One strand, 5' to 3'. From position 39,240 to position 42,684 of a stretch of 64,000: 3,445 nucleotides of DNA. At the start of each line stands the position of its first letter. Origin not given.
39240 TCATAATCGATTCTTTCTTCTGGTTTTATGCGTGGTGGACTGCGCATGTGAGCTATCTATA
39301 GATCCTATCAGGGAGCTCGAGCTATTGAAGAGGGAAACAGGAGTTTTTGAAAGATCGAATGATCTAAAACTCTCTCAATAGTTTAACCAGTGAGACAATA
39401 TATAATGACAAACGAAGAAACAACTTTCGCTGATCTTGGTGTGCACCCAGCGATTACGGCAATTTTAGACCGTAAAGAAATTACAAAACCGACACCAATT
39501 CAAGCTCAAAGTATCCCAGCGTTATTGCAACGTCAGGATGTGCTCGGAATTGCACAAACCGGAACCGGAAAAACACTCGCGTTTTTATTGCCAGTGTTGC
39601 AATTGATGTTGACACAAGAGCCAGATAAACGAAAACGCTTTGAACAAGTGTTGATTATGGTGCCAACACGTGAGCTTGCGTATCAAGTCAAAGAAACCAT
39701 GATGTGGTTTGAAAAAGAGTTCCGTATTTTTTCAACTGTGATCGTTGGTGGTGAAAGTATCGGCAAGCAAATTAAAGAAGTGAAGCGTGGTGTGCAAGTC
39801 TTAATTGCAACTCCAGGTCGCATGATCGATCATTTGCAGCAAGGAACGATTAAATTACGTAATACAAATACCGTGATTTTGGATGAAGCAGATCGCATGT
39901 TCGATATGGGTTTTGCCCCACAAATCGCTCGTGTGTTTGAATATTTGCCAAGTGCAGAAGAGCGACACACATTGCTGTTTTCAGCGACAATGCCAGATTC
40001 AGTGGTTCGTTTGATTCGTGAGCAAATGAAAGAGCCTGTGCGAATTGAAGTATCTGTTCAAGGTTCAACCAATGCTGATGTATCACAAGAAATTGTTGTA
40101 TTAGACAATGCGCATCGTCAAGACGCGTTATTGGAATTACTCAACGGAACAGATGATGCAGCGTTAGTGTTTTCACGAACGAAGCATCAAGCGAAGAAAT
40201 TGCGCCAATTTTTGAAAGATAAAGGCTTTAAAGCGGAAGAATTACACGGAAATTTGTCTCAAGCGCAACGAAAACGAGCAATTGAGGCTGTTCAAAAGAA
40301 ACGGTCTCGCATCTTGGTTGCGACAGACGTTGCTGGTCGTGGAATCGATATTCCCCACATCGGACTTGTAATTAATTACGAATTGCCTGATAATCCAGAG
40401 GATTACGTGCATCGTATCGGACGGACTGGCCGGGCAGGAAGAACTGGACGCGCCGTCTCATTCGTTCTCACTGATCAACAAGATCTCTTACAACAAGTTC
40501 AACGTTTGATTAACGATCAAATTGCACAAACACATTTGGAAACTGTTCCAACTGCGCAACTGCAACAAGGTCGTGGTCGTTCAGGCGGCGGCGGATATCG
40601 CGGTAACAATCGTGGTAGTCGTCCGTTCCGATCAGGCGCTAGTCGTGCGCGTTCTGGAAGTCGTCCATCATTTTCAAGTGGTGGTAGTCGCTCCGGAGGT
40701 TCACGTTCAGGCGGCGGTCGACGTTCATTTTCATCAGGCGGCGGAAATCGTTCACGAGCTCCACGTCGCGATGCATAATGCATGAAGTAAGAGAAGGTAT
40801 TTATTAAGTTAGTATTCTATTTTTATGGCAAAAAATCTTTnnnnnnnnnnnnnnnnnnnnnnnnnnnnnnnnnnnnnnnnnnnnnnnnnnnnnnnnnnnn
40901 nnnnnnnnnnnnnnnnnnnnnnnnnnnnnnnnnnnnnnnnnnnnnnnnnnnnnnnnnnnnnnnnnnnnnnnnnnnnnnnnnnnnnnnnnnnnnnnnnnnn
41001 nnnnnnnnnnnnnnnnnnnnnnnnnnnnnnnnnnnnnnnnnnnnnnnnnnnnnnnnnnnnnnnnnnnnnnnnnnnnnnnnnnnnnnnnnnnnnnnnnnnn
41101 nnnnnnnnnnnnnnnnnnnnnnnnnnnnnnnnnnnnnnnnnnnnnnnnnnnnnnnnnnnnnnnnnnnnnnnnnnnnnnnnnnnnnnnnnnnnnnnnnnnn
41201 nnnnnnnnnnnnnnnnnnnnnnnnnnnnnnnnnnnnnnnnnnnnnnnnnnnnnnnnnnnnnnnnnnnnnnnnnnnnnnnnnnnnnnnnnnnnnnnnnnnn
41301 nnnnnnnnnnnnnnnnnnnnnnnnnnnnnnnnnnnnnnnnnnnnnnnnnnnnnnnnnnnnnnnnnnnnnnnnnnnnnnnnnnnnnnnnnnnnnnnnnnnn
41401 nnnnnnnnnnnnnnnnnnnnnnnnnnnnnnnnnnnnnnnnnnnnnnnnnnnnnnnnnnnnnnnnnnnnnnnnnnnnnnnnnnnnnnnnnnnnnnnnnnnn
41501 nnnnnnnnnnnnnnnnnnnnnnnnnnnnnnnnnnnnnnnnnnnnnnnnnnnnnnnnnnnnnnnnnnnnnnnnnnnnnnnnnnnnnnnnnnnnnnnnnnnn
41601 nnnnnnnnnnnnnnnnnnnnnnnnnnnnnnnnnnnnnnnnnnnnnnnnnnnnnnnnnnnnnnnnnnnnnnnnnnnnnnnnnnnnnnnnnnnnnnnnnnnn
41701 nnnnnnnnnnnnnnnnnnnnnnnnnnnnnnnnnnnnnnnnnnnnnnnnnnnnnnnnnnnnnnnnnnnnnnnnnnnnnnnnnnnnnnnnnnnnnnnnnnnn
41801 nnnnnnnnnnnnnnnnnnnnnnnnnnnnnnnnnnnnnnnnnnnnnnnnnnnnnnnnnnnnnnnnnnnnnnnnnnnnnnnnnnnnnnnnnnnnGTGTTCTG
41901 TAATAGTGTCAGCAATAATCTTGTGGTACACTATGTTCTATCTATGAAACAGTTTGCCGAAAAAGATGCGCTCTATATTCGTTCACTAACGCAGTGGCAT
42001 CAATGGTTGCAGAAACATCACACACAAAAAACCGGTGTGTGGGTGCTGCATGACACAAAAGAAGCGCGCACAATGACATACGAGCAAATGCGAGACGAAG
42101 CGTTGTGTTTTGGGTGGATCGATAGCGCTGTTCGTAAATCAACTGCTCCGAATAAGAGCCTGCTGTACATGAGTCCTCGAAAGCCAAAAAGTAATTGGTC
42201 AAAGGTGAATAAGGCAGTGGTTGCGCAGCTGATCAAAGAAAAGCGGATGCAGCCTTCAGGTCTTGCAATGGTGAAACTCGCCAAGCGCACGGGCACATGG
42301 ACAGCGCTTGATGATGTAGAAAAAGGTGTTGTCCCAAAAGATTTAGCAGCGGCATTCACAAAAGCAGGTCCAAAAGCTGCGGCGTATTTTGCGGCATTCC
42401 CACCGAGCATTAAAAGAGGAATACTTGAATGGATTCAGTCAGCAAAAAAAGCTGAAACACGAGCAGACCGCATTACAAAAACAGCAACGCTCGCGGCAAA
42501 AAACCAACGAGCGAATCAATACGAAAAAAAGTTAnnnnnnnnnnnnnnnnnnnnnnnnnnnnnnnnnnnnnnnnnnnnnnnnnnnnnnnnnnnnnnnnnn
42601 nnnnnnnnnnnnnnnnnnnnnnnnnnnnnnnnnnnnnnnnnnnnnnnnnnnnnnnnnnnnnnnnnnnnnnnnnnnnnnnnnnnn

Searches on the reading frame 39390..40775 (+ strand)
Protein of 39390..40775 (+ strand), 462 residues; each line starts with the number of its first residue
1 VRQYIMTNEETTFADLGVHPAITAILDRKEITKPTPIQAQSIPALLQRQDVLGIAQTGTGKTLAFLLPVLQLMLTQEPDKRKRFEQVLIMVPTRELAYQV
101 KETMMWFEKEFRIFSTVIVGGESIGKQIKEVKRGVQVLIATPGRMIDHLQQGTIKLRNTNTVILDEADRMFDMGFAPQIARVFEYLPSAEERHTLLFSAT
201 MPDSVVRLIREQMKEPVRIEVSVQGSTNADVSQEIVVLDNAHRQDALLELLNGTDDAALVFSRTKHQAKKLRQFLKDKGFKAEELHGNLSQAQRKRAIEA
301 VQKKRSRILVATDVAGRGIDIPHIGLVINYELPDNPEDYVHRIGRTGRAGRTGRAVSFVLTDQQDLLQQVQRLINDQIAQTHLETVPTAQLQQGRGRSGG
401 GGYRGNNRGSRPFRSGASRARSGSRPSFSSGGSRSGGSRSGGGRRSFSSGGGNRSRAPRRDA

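Call 12: search_protein_families(library=pfam, proteins=[window:39390-40775:+], max_evalue=0.00001)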
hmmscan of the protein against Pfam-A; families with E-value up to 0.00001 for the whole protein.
window:39390-40775:+ (462 aa): 3 families
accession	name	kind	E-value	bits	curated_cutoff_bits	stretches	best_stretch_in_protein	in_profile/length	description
PF00270.35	DEAD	-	3.2e-47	160.8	26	1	35-205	1-164/167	DEAD/DEAH box helicase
PF00271.37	Helicase_C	-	6.8e-34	116.9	23.5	1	245-350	4-110/110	Helicase conserved C-terminal domain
PF04851.21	ResIII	-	4.4e-09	36.9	22.5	1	34-202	4-163/164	Type III restriction enzyme, res subunit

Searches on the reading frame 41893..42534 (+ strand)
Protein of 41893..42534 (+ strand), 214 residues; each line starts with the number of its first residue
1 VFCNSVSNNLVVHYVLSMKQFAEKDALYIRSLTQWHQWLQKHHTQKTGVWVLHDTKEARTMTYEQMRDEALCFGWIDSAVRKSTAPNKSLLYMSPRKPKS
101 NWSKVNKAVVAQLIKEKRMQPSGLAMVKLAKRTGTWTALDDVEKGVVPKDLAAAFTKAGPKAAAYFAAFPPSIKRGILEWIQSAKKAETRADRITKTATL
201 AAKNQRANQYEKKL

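Call 12: search_protein_families(library=pfam, proteins=[window:41893-42534:+], max_evalue=0.00001)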
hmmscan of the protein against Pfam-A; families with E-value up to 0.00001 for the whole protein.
window:41893-42534:+ (214 aa): 1 family
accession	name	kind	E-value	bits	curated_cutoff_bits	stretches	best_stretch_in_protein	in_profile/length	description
PF13376.11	OmdA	-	4.2e-18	65.5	25.6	1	146-204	3-60/60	Bacteriocin-protection, YdeI or OmpD-Associated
